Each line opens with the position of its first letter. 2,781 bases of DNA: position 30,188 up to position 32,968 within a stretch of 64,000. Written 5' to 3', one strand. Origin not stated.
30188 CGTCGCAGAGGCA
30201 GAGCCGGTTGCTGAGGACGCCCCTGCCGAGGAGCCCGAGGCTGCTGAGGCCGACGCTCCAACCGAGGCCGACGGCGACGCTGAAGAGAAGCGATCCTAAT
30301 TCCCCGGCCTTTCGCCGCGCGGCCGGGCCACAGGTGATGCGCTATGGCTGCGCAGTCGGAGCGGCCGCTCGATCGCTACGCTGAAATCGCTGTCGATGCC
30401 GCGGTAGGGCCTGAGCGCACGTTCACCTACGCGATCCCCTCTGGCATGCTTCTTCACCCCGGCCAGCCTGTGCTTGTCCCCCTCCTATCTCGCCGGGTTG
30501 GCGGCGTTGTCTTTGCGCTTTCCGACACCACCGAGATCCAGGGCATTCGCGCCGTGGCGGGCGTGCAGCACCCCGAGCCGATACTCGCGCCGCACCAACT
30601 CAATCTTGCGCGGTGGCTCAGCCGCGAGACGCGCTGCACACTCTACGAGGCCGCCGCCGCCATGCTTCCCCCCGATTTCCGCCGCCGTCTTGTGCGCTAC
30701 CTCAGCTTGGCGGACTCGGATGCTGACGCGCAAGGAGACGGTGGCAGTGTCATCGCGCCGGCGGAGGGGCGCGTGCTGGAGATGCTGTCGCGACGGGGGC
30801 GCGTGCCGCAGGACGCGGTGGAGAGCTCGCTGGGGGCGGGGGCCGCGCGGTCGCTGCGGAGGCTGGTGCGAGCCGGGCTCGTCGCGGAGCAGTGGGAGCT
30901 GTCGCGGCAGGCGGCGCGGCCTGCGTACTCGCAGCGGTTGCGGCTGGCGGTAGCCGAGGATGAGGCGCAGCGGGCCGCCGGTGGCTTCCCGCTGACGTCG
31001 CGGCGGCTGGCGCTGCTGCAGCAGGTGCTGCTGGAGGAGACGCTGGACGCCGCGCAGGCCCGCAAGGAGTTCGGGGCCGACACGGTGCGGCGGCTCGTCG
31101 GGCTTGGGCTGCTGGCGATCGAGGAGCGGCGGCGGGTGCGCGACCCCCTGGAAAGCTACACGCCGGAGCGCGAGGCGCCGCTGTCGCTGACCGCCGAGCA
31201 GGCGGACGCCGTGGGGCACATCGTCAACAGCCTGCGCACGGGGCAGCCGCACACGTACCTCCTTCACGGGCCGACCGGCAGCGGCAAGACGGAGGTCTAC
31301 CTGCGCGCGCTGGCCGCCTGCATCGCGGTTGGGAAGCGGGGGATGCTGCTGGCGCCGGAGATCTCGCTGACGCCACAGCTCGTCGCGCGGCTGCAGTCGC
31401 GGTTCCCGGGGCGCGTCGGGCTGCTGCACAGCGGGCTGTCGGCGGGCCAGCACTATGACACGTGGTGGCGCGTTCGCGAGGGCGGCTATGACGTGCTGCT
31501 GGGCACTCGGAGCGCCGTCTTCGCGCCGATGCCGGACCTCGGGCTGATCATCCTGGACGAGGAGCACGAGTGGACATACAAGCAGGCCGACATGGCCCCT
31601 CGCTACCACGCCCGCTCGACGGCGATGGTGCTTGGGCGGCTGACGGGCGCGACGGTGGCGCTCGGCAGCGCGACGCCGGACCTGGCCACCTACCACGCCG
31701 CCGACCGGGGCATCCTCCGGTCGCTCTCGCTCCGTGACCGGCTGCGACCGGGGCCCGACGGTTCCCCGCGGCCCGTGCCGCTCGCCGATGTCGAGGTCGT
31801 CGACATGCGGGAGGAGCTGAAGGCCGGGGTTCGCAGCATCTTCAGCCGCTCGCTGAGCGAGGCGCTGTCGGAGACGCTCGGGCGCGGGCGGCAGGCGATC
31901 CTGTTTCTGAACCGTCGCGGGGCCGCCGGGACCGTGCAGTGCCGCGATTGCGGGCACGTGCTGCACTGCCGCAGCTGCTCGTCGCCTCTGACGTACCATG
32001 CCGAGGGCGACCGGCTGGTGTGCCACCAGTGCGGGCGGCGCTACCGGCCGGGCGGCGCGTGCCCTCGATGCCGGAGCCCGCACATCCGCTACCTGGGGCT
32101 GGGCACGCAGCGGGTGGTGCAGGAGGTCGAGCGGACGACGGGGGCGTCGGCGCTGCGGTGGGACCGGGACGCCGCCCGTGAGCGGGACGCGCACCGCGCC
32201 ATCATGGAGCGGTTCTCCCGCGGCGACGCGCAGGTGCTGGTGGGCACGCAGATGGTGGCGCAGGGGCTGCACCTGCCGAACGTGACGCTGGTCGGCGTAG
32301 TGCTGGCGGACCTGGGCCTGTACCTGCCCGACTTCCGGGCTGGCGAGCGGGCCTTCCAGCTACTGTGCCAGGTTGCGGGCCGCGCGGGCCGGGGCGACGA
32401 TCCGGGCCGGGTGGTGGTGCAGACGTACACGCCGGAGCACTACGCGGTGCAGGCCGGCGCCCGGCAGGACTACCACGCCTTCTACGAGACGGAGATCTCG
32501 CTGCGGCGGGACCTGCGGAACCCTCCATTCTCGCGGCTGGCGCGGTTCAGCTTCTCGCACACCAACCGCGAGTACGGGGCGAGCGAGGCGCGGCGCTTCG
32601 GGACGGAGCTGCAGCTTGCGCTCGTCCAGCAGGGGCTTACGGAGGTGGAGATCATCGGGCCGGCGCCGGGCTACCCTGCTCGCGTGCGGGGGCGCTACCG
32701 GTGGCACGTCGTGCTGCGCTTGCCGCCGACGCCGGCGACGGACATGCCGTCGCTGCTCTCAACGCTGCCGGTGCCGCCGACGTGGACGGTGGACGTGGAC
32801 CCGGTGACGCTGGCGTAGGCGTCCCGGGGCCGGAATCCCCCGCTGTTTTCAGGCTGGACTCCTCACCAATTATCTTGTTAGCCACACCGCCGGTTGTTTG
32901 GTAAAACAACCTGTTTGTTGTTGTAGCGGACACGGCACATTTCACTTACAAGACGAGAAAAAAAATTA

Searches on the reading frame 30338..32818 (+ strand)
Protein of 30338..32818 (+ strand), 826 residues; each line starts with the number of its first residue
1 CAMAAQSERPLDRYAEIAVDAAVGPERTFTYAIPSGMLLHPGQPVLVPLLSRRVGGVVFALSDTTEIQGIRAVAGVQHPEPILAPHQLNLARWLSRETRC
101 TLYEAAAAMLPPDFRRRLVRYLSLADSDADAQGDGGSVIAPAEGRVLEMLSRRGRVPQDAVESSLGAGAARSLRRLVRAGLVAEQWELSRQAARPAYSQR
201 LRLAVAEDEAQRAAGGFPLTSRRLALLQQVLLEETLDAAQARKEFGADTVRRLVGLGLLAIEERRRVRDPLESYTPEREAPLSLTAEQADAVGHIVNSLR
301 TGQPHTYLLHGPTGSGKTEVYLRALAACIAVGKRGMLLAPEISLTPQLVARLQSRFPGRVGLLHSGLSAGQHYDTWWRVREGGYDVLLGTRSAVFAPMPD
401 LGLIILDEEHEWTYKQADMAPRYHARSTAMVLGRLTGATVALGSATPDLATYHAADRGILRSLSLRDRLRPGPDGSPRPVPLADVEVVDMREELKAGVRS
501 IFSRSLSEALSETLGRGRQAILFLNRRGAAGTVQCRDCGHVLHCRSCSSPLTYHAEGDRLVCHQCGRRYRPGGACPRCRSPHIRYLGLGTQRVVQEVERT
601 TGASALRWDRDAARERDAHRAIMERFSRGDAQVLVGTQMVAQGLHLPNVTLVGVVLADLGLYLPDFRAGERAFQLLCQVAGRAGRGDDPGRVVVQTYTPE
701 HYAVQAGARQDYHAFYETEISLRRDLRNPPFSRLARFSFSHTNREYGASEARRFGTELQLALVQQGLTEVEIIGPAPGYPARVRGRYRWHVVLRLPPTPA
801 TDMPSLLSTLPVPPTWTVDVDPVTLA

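Call 32: search_protein_families(library=pfam, proteins=[window:30338-32818:+], max_evalue=0.000001)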
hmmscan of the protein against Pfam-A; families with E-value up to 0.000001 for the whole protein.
window:30338-32818:+ (826 aa): 6 families
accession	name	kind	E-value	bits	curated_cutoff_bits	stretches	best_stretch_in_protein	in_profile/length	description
PF17764.6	PriA_3primeBD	-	2.5e-18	66.1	22.7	1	16-111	1-96/96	3'DNA-binding domain (3'BD)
PF00270.35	DEAD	-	2.7e-15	57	26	1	293-448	9-161/167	DEAD/DEAH box helicase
PF18074.6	PriA_C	-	6.6e-12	46.5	26.9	1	730-822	1-95/95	Primosomal protein N C-terminal domain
PF04851.21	ResIII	-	6.1e-11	42.9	22.5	1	283-416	3-141/164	Type III restriction enzyme, res subunit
PF00271.37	Helicase_C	-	5.1e-08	33.6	23.5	0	615-685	50-108/110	Helicase conserved C-terminal domain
PF18319.7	Zn_ribbon_PriA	-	2.9e-07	30.8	26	1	544-568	1-25/27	PriA DNA helicase Cys-rich region (CRR) domain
